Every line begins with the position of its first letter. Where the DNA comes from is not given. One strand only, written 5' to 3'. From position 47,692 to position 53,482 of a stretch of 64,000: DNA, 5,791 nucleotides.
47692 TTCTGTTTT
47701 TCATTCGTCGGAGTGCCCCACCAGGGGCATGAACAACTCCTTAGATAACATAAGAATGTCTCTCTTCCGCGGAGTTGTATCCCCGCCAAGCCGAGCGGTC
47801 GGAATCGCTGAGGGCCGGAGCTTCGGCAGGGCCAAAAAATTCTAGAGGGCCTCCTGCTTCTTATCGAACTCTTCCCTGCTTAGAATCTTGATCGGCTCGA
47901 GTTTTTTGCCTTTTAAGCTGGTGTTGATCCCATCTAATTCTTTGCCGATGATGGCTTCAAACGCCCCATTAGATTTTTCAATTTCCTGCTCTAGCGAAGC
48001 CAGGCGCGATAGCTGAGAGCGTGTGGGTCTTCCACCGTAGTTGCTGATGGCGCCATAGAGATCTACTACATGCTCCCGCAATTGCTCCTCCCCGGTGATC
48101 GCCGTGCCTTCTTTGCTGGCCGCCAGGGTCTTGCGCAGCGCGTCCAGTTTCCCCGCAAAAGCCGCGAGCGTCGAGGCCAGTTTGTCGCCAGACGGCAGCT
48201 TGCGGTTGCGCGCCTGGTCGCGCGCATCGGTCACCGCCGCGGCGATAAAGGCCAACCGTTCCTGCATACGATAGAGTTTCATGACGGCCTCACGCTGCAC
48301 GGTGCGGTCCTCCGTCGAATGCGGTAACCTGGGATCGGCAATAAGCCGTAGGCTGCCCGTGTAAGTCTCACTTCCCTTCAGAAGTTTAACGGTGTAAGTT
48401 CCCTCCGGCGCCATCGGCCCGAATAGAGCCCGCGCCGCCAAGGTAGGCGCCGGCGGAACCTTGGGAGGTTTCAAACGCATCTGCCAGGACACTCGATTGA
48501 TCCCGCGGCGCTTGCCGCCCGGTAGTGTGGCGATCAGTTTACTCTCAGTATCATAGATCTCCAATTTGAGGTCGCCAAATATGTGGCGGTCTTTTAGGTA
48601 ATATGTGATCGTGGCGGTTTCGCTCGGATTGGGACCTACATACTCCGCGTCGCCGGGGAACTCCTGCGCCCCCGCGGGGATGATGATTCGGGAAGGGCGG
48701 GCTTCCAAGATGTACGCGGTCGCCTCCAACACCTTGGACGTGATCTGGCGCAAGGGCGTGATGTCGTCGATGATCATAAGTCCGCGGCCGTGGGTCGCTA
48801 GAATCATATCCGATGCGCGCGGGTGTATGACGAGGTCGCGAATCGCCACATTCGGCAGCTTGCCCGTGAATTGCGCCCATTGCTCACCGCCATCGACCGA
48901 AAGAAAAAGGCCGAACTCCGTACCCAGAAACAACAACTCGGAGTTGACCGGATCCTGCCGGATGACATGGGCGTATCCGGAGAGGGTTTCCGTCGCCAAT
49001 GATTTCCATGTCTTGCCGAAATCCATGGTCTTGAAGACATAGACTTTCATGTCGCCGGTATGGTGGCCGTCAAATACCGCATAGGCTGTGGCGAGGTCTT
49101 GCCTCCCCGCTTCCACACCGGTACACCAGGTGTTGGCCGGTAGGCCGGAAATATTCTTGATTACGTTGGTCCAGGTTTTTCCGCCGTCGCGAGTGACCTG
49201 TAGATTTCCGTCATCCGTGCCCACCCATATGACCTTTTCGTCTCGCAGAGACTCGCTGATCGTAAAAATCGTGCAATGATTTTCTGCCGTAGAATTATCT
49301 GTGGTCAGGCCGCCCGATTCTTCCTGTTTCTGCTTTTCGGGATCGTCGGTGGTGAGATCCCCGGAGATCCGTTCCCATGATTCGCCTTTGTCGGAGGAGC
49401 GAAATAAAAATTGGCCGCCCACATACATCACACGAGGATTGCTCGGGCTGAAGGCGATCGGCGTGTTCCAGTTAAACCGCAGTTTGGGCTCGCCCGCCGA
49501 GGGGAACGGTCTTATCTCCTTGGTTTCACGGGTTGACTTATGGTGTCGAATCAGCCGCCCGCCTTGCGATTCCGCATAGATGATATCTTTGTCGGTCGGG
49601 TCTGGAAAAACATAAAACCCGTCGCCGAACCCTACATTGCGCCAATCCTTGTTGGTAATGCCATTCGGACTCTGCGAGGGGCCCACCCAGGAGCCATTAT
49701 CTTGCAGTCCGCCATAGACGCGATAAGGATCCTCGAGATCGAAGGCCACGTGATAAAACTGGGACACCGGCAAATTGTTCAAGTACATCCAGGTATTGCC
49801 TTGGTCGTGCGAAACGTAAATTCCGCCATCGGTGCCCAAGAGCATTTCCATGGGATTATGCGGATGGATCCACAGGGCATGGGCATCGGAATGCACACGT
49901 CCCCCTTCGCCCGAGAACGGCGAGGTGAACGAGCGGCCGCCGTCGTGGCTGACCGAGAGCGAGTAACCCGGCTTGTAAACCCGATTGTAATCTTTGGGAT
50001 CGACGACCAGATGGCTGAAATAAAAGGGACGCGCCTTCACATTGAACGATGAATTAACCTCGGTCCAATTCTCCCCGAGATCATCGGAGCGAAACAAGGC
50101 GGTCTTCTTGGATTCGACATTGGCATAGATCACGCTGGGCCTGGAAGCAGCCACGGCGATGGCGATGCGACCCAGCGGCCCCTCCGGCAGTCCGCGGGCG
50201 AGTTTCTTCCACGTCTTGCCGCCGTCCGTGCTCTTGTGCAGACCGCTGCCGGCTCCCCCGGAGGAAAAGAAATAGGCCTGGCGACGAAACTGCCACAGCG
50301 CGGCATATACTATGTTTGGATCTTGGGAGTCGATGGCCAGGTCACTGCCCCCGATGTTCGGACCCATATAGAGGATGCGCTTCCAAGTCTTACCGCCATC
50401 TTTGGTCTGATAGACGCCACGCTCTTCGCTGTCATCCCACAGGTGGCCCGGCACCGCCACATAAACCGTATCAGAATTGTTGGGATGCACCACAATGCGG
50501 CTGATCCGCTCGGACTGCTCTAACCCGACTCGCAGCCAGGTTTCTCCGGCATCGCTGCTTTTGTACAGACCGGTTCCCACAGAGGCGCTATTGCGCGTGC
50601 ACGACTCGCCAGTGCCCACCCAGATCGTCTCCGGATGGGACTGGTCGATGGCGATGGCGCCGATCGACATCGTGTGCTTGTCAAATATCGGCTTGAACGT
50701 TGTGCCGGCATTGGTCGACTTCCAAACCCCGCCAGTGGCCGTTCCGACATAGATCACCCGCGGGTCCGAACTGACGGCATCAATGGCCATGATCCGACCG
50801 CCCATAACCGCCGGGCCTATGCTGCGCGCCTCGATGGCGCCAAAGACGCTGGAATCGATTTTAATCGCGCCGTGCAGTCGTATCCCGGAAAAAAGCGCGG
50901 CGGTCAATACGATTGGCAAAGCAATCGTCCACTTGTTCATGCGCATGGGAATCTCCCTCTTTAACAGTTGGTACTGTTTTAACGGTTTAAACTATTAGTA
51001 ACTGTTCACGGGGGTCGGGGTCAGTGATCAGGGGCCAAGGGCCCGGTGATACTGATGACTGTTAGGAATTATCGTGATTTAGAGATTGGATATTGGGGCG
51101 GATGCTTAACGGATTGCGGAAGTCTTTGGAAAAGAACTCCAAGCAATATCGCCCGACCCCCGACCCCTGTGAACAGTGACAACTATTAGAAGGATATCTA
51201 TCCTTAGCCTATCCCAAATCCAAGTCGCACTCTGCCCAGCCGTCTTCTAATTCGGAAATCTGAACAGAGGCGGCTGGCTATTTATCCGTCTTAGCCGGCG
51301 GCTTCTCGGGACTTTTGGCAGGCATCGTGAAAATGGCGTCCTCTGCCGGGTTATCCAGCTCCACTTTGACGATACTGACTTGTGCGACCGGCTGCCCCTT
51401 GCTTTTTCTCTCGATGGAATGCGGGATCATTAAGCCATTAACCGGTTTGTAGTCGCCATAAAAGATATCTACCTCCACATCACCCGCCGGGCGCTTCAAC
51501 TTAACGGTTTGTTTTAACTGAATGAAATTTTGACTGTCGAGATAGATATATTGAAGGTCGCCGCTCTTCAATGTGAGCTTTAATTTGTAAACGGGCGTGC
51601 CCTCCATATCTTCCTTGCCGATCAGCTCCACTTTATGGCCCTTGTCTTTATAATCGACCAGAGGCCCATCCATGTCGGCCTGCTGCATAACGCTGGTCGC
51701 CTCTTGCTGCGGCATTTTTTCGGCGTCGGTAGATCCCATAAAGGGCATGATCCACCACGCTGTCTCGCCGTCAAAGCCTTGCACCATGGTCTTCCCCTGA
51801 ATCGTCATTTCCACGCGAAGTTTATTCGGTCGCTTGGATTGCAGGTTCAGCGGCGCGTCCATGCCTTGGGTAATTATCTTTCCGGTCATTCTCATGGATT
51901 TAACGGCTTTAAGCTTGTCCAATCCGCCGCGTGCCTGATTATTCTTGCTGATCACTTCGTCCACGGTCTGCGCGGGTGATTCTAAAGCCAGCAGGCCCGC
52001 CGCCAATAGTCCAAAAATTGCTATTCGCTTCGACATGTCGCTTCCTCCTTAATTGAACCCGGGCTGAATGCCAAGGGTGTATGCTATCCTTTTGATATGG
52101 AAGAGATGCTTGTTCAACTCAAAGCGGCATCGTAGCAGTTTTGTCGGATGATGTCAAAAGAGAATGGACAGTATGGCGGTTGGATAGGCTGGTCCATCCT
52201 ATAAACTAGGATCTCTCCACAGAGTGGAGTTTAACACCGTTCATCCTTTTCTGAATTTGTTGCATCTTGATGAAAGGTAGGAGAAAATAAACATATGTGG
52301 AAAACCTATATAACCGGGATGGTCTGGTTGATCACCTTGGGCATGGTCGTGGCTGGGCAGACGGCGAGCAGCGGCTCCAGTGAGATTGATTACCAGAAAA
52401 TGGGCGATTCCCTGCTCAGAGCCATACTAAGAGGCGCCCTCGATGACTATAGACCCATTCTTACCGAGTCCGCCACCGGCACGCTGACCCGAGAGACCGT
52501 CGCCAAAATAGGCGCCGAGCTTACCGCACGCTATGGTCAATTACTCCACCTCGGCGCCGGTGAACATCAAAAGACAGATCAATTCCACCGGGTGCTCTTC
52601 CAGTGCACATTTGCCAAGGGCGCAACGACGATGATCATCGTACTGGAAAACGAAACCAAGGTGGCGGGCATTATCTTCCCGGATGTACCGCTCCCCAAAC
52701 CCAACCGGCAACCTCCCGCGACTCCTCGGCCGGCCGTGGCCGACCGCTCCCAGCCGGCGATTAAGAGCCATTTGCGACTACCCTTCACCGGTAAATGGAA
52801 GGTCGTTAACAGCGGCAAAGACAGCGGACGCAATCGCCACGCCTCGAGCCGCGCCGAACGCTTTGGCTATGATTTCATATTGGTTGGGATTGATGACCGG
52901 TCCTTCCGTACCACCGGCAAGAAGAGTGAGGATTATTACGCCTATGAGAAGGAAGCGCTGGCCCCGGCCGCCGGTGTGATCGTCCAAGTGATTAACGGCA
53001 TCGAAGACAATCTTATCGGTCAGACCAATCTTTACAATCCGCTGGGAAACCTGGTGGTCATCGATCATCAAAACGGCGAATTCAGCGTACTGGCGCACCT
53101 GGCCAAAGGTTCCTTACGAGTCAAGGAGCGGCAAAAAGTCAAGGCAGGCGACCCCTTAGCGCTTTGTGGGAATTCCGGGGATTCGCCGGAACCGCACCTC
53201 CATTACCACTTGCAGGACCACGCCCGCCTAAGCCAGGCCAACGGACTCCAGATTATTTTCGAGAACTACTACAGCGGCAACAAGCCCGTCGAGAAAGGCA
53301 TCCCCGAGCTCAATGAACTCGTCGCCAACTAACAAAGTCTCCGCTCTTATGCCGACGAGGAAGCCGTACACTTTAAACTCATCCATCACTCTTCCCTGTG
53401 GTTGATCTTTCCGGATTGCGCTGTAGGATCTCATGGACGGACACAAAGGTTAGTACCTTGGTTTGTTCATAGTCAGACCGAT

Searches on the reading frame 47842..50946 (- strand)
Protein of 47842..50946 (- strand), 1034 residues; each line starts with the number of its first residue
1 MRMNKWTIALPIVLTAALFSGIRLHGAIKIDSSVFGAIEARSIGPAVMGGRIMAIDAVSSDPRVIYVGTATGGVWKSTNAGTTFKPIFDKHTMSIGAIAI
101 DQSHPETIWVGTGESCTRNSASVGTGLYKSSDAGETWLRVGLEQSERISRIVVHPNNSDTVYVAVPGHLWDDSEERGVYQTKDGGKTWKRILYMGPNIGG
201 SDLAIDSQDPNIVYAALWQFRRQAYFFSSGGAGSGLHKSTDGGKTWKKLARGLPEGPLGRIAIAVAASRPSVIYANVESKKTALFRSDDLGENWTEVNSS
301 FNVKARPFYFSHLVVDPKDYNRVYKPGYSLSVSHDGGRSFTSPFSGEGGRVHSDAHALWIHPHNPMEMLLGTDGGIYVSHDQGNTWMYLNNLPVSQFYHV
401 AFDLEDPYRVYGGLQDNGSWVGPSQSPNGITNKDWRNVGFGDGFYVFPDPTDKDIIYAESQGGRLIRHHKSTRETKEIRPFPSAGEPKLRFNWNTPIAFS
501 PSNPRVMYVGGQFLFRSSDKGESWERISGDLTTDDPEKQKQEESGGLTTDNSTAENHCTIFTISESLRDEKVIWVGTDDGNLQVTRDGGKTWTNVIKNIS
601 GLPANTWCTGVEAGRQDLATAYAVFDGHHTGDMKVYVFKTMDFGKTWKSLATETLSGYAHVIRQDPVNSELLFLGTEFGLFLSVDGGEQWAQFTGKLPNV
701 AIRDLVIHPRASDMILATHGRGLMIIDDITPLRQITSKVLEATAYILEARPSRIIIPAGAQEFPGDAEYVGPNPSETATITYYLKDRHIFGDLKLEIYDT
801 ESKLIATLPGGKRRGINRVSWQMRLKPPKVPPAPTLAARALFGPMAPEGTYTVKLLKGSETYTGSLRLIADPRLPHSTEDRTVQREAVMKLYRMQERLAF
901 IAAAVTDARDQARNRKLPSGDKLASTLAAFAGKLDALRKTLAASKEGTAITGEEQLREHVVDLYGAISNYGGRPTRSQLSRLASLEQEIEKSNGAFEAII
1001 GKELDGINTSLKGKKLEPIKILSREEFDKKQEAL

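Call 11: search_protein_families(library=pfam, proteins=[window:47842-50946:-])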
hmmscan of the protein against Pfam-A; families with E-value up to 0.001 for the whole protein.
window:47842-50946:- (1034 aa): 6 families
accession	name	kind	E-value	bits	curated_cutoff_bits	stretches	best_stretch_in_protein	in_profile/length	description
PF15902.12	Sortilin-Vps10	-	5.9e-33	114.8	33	3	127-252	3-115/446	Sortilin, neurotensin receptor 3,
PF02012.26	BNR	-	2.8e-12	45.1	27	0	239-248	3-12/12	BNR/Asp-box repeat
PF14870.12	PSII_BNR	-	1.8e-07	31.2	27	0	565-605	239-278/303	Photosynthesis system II assembly factor YCF48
PF15899.11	BNR_6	-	1.3e-05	25.2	27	0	284-297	1-14/14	BNR-Asp box repeat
PF24316.1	Tli3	-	1.4e-05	25.8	27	0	206-248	59-98/129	T6SS Tli3 immunity protein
PF13088.12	BNR_2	-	3.2e-05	23.9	31.4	0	121-297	79-251/277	BNR repeat-like domain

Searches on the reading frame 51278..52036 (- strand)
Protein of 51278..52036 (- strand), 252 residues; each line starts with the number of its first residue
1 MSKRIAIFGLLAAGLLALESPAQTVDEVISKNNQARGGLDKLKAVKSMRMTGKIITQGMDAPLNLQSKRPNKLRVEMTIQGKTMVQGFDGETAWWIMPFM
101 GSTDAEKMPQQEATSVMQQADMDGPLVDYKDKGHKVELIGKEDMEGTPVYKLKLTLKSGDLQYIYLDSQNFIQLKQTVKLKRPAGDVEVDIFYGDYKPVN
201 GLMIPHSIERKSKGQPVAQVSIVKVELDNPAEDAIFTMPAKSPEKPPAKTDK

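Call 67: search_protein_families(library=pfam, proteins=[window:51278-52036:-], max_evalue=0.0001)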
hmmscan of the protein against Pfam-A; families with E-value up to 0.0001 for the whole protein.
window:51278-52036:- (252 aa): 1 family
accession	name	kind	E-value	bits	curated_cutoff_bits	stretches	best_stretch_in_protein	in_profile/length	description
PF17131.11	LolA_like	-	9.5e-05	22.6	30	0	110-238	46-179/184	Outer membrane lipoprotein-sorting protein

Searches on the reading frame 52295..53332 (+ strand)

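Call 67: search_protein_families(library=pfam, proteins=[window:52295-53332:+], max_evalue=0.0001)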
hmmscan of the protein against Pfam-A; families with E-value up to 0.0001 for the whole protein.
window:52295-53332:+ (345 aa): 1 family
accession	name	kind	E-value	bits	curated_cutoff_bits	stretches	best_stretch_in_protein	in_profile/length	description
PF01551.29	Peptidase_M23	-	2.1e-15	57.1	28.7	1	219-309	14-90/96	Peptidase family M23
